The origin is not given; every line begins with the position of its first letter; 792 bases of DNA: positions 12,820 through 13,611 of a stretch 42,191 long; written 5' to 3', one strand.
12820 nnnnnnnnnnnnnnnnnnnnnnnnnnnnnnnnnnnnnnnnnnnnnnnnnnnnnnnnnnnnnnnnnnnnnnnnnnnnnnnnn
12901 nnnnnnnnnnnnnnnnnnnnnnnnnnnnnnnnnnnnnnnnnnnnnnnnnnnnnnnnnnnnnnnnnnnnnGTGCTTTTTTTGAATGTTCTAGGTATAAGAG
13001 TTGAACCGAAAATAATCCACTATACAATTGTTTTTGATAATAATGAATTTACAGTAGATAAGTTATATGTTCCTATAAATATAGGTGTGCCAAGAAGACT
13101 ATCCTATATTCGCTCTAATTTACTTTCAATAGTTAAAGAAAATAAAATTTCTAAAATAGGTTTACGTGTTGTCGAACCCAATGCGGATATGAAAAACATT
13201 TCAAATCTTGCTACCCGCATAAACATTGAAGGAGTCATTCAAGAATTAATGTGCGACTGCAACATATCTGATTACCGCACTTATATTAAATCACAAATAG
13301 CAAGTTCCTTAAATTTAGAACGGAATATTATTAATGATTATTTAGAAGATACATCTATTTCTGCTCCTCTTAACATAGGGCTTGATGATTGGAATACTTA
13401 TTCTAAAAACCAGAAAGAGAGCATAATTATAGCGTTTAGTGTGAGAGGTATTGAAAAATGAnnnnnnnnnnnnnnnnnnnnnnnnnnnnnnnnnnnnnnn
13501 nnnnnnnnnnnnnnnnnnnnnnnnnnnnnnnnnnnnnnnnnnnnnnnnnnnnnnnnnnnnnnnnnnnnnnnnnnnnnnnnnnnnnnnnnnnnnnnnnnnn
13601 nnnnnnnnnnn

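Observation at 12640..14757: AT-rich, terminator-bounded cassette encoding a Hanks-type Ser/Thr kinase with two uncharacterised partners at the lysin-attR moron hotspot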

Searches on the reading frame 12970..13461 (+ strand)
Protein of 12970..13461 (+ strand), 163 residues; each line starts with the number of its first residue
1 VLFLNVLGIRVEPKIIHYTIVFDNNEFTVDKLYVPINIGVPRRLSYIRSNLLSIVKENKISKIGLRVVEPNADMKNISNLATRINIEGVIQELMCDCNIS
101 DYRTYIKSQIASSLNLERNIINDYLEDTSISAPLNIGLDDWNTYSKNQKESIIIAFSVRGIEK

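Call 3: search_protein_families(library=pfam, proteins=[window:12970-13461:+], max_evalue=1)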
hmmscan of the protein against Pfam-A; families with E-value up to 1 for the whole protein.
window:12970-13461:+ (163 aa): 0 families

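Call 4: search_protein_families(library=padloc, proteins=[window:12970-13461:+], max_evalue=1)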
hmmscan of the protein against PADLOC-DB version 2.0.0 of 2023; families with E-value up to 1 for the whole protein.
window:12970-13461:+ (163 aa): 0 families

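Call 5: search_protein_families(library=phrogs, proteins=[window:12970-13461:+], max_evalue=1)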
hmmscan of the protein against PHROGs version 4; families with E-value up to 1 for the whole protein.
window:12970-13461:+ (163 aa): 2 families
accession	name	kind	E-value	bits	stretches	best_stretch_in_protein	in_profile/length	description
phrog_3875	-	DNA, RNA and nucleotide metabolism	2.7e-50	171.4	1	4-162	1-152/153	RuvC-like Holliday junction resolvase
phrog_18544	-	unknown function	0.079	14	1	94-142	15-67/70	-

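Call 12: find_homologous_proteins(query=window:12979-13461:+)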
Query window:12979-13461:+ (160 aa): 13 proteins with E <= 0.001 among 43 candidates.
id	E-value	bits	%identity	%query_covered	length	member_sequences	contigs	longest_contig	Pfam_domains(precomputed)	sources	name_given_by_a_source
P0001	4.6e-96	337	99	100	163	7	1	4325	-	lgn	-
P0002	9.0e-69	248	74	99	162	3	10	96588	-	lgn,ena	-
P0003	1.8e-68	247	73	99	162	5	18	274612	-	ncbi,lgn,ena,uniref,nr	ncbi:hypothetical protein ACYKV8_001882 [Enterococcus hirae]|uniref:hypothetical protein n=1 Tax=Ent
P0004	3.6e-48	181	58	98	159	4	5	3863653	-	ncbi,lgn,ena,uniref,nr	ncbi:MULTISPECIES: hypothetical protein [Enterococcus]|uniref:Uncharacterized protein n=2 Tax=Entero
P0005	3.1e-19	87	39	98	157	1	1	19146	-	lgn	-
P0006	1.0e-18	86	39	99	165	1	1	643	-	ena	-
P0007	1.7e-17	82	37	96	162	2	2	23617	-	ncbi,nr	ncbi:hypothetical protein BKK42_29005 [Bacillus cereus]|nr:hypothetical protein BKK43_27495 [Bacillu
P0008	9.2e-16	76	34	97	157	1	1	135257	-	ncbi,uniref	ncbi:hypothetical protein [Oceanobacillus kapialis]|uniref:DUF3010 family protein n=1 Tax=Oceanobaci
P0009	1.6e-14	72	37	97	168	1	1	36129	-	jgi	jgi:hypothetical protein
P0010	5.3e-14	70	38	100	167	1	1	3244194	-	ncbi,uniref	ncbi:hypothetical protein DHX103_11025 [Planococcus sp. X10-3]|uniref:hypothetical protein n=1 Tax=P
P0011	6.9e-14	70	36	96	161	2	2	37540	-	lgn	-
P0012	2.7e-13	68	37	98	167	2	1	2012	-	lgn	-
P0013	3.2e-10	58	31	95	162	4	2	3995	-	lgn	-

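Call 13: search_protein_families(library=ncbifam, proteins=[window:12979-13461:+], max_evalue=1)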
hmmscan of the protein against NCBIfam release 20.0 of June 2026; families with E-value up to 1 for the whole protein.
window:12979-13461:+ (160 aa): 0 families

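Call 14: find_encoding_contigs(protein=P0004, flank=6000, max_places=3)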
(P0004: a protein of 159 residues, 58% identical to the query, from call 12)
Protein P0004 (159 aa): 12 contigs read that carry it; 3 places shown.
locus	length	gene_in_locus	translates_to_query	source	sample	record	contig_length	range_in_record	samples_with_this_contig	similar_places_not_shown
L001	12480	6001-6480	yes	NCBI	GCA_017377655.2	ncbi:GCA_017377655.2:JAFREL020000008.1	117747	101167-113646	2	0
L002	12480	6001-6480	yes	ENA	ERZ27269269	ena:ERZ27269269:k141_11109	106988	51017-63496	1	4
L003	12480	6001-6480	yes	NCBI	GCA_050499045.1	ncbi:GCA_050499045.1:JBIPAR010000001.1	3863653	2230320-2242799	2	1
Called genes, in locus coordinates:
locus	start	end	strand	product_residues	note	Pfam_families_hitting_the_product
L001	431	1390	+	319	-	-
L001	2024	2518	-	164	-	PF13302:Acetyltransf_3, PF13523:Acetyltransf_8, PF00583:Acetyltransf_1 (weak)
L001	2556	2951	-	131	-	PF00583:Acetyltransf_1, PF13673:Acetyltransf_10, PF13508:Acetyltransf_7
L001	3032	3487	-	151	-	PF00583:Acetyltransf_1, PF13673:Acetyltransf_10, PF08445:FR47 (faint), PF13508:Acetyltransf_7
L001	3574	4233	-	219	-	-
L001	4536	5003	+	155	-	-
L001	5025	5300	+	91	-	-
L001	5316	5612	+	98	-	PF19385:DUF5960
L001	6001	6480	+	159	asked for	-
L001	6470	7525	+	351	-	PF07714:PK_Tyr_Ser-Thr, PF00069:Pkinase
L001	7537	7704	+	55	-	-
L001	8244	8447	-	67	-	-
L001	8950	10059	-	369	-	PF01183:Glyco_hydro_25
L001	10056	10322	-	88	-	PF16079:Phage_holin_5_2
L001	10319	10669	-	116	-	-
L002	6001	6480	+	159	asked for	-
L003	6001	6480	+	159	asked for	-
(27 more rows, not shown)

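Call 15: find_encoding_contigs(protein=P0007, flank=6000, max_places=2)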
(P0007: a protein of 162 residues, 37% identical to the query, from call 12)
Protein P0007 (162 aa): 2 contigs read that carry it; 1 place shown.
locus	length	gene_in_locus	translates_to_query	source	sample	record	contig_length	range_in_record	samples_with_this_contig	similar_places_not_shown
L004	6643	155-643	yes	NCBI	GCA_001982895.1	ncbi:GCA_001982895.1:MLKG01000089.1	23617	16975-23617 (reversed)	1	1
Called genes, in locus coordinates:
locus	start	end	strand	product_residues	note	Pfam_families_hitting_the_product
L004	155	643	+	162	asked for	-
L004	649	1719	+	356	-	PF00069:Pkinase, PF07714:PK_Tyr_Ser-Thr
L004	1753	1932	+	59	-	-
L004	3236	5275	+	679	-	PF12161:HsdM_N, PF02384:N6_Mtase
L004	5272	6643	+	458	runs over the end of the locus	PF01420:Methylase_S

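Call 16: find_encoding_contigs(protein=P0008, flank=6000, max_places=2)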
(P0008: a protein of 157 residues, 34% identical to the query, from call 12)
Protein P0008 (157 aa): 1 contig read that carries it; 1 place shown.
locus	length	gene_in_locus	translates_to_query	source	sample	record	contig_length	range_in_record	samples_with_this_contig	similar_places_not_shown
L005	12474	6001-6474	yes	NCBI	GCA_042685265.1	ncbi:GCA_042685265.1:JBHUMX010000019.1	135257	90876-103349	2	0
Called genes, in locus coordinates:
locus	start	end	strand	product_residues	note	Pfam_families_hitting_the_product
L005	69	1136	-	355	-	PF10646:Germane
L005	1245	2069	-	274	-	PF01177:Asp_Glu_race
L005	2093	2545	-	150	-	PF22381:Staph_reg_Sar_Rot, PF01047:MarR, PF12802:MarR_2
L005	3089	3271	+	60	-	PF00196:GerE, PF04545:Sigma70_r4 (weak), PF08281:Sigma70_r4_2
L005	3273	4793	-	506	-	PF00239:Resolvase, PF07508:Recombinase, PF13408:Zn_ribbon_recom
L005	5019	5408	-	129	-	-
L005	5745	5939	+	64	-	-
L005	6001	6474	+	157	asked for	-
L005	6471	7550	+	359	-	PF00069:Pkinase, PF07714:PK_Tyr_Ser-Thr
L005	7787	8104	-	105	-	PF08863:YolD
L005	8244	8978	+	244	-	-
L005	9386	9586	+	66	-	-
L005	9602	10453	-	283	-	PF01520:Amidase_3, PF23577:LysM_RLK (faint), PF23473:LysM3_LYK4_5 (faint), PF01476:LysM, PF23472:LysM2_CERK1_LYK3_4_5 (faint), PF01476:LysM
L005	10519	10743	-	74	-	PF04688:Holin_SPP1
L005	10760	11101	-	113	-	-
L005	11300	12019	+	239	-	-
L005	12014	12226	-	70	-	-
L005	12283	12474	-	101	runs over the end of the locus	-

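Call 23: search_protein_families(library=pfam, alignment_id=A1, max_evalue=10)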
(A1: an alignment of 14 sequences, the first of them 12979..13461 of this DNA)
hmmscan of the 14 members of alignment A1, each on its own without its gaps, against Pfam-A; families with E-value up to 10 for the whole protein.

A. member 1, window:12979-13461:+ (160 aa): 0 families

B. families by the number of members that match (of 14 scanned): 8 families
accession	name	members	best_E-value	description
PF15977.11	HTH_46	2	0.063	Winged helix-turn-helix DNA binding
PF20131.4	MC3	1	0.025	ABC-three component (ABC-3C) system Middle Component 3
PF01612.26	DNA_pol_A_exo1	1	0.033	3'-5' exonuclease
PF24328.1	DUF7498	1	0.043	Domain of unknown function (DUF7498)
PF18104.7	Tudor_2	1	0.043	Jumonji domain-containing protein 2A Tudor domain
PF02042.20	RWP-RK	1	0.063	RWP-RK domain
PF05952.17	ComX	1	0.15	Bacillus competence pheromone ComX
PF17764.6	PriA_3primeBD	1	0.18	3'DNA-binding domain (3'BD)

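Call 25: search_solved_structures(query=A1, max_evalue=10, show_alignments=2)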
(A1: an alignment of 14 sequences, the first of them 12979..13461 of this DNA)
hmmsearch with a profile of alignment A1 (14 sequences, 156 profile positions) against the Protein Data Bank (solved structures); distinct sequences matched with E-value up to 10: 2.
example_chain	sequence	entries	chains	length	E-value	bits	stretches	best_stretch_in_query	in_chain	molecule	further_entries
3iuo_A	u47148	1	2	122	0.019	17.7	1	73-128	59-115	ATP-dependent DNA helicase RecQ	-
9r2b_B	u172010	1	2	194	5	9.9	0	83-127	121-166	de novo-designed alpha-helical barrel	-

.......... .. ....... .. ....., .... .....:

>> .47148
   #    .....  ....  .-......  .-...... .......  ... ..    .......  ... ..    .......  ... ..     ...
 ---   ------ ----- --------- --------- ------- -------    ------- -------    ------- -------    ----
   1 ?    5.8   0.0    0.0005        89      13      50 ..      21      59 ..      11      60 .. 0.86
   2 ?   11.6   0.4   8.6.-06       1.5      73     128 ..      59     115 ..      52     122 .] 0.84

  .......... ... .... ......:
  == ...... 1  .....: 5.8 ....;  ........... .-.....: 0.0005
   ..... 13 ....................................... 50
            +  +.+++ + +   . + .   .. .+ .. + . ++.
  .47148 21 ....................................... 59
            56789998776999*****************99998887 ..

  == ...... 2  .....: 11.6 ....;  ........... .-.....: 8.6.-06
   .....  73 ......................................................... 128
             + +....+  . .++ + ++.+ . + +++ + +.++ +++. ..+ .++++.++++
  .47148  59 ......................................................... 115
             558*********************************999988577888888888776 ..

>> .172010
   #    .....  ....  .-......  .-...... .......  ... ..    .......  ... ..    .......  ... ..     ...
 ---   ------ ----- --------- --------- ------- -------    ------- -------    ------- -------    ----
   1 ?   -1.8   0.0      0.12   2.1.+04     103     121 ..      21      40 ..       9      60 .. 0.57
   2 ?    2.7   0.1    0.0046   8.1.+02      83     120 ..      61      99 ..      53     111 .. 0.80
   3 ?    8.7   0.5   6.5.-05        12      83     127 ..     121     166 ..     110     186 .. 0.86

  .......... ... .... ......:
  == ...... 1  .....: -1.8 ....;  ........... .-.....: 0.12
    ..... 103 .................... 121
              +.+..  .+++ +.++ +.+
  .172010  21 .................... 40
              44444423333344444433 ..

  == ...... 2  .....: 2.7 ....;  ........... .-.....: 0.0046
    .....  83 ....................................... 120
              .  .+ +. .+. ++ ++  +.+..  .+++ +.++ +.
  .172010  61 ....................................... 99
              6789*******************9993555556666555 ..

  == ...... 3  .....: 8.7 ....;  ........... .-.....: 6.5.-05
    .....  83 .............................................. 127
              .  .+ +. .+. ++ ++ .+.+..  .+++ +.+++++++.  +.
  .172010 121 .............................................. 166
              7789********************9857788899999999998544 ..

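Call 27: search_dna_similar(query=window:12979-13461:+, collection=phages, mode=protein, max_rows=40, max_evalue=0.001)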
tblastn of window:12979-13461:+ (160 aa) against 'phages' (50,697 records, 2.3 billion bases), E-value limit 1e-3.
Records with a match: 41; places in all: 41; records where one place covers at least 80% of the query: 41.
Best place of each record, by identity: <60% 41.
By first word of the organism name: Escherichia 14; Stx2-converting 7; Enterobacteria 4; Stx 4; Stx1a-converting 4; Stx2a-converting 3; Stx1 2; Bacillus 2; Stx2 1.
By host as written in the record: - 14; Escherichia coli O157:H7 5; Escherichia coli K514 (EHEC) 3; Escherichia coli O55:H7 str. DEC5E 2; Escherichia coli O157:H7 str. Min27 2; Escherichia coli O157:H7 strain F451 2; Bacillus subtilis BEST7003 2; Escherichia coli O157:H7 strain F723 1; and 10 more.
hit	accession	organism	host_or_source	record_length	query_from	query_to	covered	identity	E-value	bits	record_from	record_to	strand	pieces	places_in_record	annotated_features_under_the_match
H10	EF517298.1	Enterobacteria phage phi24B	-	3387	1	157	98%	31.5%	9e-12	67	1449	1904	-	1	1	immunity region; similar to bacteriophage 933W | stk: serine/threonine kinase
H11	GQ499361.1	Enterobacteria phage 32deltatox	Escherichia coli O157:H7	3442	1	157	98%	31.5%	9e-12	67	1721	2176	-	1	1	immunity region; similar to bacteriophage 933W | stk: putative serine/threonine kinase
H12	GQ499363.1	Enterobacteria phage 27deltatox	Escherichia coli O157:H7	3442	1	157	98%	31.5%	9e-12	67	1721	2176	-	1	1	immunity region; similar to bacteriophage 933W | stk: putative serine/threonine kinase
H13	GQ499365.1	Enterobacteria phage 22deltatox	Escherichia coli O157:H7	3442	1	157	98%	31.5%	9e-12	67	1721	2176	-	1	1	immunity region; similar to bacteriophage 933W | stk: putative serine/threonine kinase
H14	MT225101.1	Escherichia phage Lys19259Vzw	Escherichia coli O157:H7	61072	1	157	98%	31.5%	1e-11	67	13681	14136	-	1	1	hypothetical protein | pknD: serine/threonine-protein kinase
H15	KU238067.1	Stx converting phage vB_EcoS_P27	-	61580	1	157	98%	31.5%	1e-11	67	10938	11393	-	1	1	hypothetical protein | ribosome_binding_site | serine/threonine protein kinase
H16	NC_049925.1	Stx converting phage vB_EcoS_P27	-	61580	1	157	98%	31.5%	1e-11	67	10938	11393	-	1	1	RuvC-like Holliday junction resolvase | ribosome_binding_site | serine-threonine kinase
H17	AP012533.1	Stx2-converting phage Stx2a_F723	Escherichia coli O157:H7 strain F723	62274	1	157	98%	31.5%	1e-11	67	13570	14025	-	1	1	hypothetical protein | serine/threonine kinase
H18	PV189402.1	Escherichia phage vB_EcoP_phi345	Escherichia coli K514 (EHEC)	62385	1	157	98%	31.5%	1e-11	67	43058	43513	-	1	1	RuvC-like Holliday junction resolvase | serine-threonine kinase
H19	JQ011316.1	Escherichia phage TL-2011a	Escherichia coli O103:H25 strain ...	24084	1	157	98%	31.5%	1e-11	67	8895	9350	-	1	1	hypothetical protein | serine/threonine kinase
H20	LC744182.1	Stx1a-converting phage Stx1a_1602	-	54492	1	157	98%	31.5%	1e-11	67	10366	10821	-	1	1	none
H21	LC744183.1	Stx1a-converting phage Stx1a_99E13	-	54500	1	157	98%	31.5%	1e-11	67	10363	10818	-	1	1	none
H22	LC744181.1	Stx1a-converting phage Stx1a_NIID112183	-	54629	1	157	98%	31.5%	1e-11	67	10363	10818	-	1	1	none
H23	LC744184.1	Stx1a-converting phage Stx1a_PV02105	-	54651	1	157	98%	31.5%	1e-11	67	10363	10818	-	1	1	none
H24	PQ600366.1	Escherichia phage phiXuzhou21-Stx2a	Escherichia sp.; serotype: O157:H7; ...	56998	1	157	98%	31.5%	1e-11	67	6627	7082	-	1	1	hypothetical protein | serine/threonine-protein kinase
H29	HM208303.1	Escherichia phage vB_EcoP_24B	Escherichia coli O157:H7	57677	1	157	98%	31.5%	1e-11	67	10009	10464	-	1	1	res: resolvase | stk: Stk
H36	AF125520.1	Escherichia phage 933W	Escherichia coli O157:H7, strain EDL933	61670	1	157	98%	31.5%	1e-11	67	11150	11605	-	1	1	L0083: hypothetical protein | stk: serine/threonine kinase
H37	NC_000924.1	Escherichia phage 933W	Escherichia coli O157:H7 EDL933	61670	1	157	98%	31.5%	1e-11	67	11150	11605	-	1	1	RuvC-like Holliday junction resolvase | stk: serine-threonine kinase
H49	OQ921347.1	Bacillus phage SPbetaL7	Bacillus subtilis BEST7003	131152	1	147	92%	29.3%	2e-11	66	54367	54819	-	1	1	hypothetical protein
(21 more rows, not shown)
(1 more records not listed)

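Call 28: get_annotated_region(hit=H37, flank=4000)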
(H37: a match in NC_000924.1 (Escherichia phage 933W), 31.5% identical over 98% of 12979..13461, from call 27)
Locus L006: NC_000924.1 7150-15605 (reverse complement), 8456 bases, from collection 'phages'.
description: Enterobacteria phage 933W, complete genome.
organism: Escherichia phage 933W (NCBI taxid 10730)
taxonomy: Viruses; Duplodnaviria; Heunggongvirae; Uroviricota; Caudoviricetes; Sepvirinae; Traversvirus; Traversvirus tv933W
host: Escherichia coli O157:H7 EDL933; source: -; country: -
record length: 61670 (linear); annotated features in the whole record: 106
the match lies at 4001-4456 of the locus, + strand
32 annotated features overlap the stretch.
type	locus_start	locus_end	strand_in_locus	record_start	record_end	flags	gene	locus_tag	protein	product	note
CDS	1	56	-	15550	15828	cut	-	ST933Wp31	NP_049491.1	hypothetical protein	-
CDS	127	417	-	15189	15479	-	ren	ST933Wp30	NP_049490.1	Ren-like exclusion protein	similar to Ren protein of bacteriophage H19B and lambda; exclusion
CDS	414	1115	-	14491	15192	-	P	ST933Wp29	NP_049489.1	Replication protein P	similar to P protein of bacteriophage H19B and lambda; DNA replication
CDS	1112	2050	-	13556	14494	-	O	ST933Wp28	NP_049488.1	replication initiation O-like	similar to O protein of bacteriophage H19B and lambda; DNA replication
misc_binding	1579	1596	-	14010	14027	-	O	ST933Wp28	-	protein O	ori iteron 6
misc_binding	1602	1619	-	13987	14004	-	O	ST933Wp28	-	protein O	ori iteron 5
misc_binding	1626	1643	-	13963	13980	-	O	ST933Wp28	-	protein O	ori iteron 4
misc_binding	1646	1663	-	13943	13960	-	O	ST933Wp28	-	protein O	ori iteron 3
misc_binding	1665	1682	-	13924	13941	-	O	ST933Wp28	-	protein O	ori iteron 2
misc_binding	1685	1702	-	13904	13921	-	O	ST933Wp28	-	protein O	ori iteron 1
CDS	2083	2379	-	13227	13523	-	cII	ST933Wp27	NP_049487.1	CII-like transcriptional activator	similar to CII protein of bacteriophage H19B and HK022; transcriptional activator; establishment of lysogenic state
regulatory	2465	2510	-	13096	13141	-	-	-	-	other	nutR; putative N-utilization rightward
CDS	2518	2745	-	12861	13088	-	cro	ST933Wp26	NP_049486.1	transcriptional repressor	similar to Cro protein of bacteriophage HK022; transcriptional activator/repressor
regulatory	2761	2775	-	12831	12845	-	-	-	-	other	operator oR1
regulatory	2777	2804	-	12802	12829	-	-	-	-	promoter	pR; putative major rightward promoter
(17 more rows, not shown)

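Call 29: get_annotated_region(hit=H49, flank=5000)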
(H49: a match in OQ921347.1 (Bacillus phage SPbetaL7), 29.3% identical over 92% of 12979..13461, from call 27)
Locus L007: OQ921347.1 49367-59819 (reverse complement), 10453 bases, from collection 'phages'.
description: Bacillus phage SPbetaL7, complete genome.
organism: Bacillus phage SPbetaL7 (NCBI taxid 3053441)
taxonomy: Viruses; Duplodnaviria; Heunggongvirae; Uroviricota; Caudoviricetes; Spbetavirus
host: Bacillus subtilis BEST7003; source: soil; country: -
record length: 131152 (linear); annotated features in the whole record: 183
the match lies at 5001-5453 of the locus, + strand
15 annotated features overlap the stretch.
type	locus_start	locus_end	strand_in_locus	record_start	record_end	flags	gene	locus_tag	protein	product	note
CDS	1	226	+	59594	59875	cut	-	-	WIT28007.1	hypothetical protein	82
CDS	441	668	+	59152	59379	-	-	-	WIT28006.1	hypothetical protein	81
CDS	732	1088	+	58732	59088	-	-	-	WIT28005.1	hypothetical protein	80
CDS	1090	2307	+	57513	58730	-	-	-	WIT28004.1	hypothetical protein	79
CDS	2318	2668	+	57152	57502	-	-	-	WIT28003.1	hypothetical protein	78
CDS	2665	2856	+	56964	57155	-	-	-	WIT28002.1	hypothetical protein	77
CDS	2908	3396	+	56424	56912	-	-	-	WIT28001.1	hypothetical protein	76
CDS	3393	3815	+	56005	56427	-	-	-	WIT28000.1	hypothetical protein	75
CDS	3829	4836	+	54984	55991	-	-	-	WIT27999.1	hypothetical protein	74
CDS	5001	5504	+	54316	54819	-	-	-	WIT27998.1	hypothetical protein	73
CDS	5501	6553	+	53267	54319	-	-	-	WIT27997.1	hypothetical protein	72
CDS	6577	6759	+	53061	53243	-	-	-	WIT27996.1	hypothetical protein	71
CDS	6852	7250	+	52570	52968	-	-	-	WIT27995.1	hypothetical protein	70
CDS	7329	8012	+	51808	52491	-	-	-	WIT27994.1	hypothetical protein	69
CDS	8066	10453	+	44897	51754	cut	-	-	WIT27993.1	hypothetical protein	68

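Call 34: predict_structure(alignment_id=A1)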
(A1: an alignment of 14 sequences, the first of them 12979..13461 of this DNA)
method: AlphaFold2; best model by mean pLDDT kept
length: 160 residues; sequences in the alignment: 14
mean_pLDDT: 88.1   pTM: 0.85
mean pLDDT of the five models: 88.1, 86.8, 86.4, 86.4, 86.1
residues with pLDDT >= 90: 88; 70-90: 60; 50-70: 10; < 50: 2
segments of 3 or more residues with pLDDT < 50: none
pLDDT, mean of each block of 10 residues (from residue 1): 93 95 93 87 94 94 79 73 89 84 90 88 89 90 95 78
secondary structure, 60 per line:
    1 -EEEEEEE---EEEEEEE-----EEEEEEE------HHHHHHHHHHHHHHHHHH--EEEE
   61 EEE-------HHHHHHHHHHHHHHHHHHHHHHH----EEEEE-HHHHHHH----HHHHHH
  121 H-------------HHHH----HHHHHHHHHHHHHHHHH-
elements in order: E2-8 E12-18 E24-30 H37-54 E57-63 H71-93 E98-102 H104-110 H115-121 H135-138 H143-159

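Call 50: search_protein_families(library=padloc, proteins=[L006:4456-5502:+, L006:4001-4462:+, L006:5505-5669:+, L006:3592-3933:+, L007:5501-6553:+, L007:5001-5504:+], max_evalue=0.01)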
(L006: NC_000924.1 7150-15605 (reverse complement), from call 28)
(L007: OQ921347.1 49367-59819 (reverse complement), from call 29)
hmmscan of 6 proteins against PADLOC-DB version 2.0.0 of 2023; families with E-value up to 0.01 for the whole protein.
L006:4456-5502:+ (348 aa): 34 families (the best 25 are shown)
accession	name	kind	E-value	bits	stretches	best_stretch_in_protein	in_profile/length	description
PDLC04138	mad6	-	6.7e-50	168.7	1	21-295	61-337/659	mads_6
PDLC04042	PD-T4-6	-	1e-37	128.4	1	20-273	18-273/292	-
PDLC04053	PD-T4-6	-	6.4e-37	125.7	1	21-276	19-275/311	-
PDLC04047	PD-T4-6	-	1.3e-34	117.8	1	21-272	20-272/327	-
PDLC04054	PD-T4-6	-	2.7e-33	113.8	1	21-276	20-277/347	-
PDLC04057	PD-T4-6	-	2.8e-33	113.6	1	21-271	18-270/443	-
PDLC04060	PD-T4-6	-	1.7e-31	107.7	1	21-275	18-272/486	-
PDLC04055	PD-T4-6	-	2.3e-31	107.1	1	21-276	80-339/496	-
PDLC04048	PD-T4-6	-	2.9e-28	97.2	1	21-271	20-271/354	-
PDLC03920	MkoA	-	1.4e-27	94.5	1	19-275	15-280/1112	-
PDLC04043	PD-T4-6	-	6.7e-26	89.4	1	21-273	25-278/452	-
PDLC04061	PD-T4-6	-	2.8e-22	77.9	1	21-272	26-283/510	-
PDLC04044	PD-T4-6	-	6.9e-22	76.1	1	20-288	41-308/372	-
PDLC04062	PD-T4-6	-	6.2e-21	72.9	1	21-278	42-299/450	-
PDLC04039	PD-T4-6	-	1.9e-20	71.3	1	22-265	25-268/458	-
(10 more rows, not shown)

L006:4001-4462:+ (153 aa): 0 families

L006:5505-5669:+ (54 aa): 0 families

L006:3592-3933:+ (113 aa): 1 family
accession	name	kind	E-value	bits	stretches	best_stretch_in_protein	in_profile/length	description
PDLC05018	PDC-S43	-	4.4e-41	137.6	1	1-113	1-115/115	-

L007:5501-6553:+ (350 aa): 33 families (the best 25 are shown)
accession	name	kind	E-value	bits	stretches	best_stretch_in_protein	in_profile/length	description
PDLC04138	mad6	-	7.5e-45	152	1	11-295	53-337/659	mads_6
PDLC04042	PD-T4-6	-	2.3e-35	120.7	1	13-277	13-277/292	-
PDLC04053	PD-T4-6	-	2.7e-35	120.3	1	10-276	10-275/311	-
PDLC04060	PD-T4-6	-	1.2e-34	118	1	15-301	14-302/486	-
PDLC04057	PD-T4-6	-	1.8e-33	114.2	1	14-325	13-323/443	-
PDLC04054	PD-T4-6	-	2.1e-33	114.2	1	19-269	19-270/347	-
PDLC04047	PD-T4-6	-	1.6e-32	110.9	1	9-273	10-273/327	-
PDLC04048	PD-T4-6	-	9.6e-30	102.1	1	12-271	13-271/354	-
PDLC03920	MkoA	-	2.4e-25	87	1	19-311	16-298/1112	-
PDLC04043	PD-T4-6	-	5.3e-25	86.4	1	14-270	20-275/452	-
PDLC04055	PD-T4-6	-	1e-24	85.2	1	45-286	108-350/496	-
PDLC04052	PD-T4-6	-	4.7e-22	76.8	1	19-276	18-280/496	-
PDLC04039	PD-T4-6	-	2.4e-21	74.3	1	12-264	17-267/458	-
PDLC04062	PD-T4-6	-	5.2e-21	73.2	1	29-277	51-299/450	-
PDLC04061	PD-T4-6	-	2.6e-20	71.4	1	20-275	26-286/510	-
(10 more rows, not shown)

L007:5001-5504:+ (167 aa): 0 families
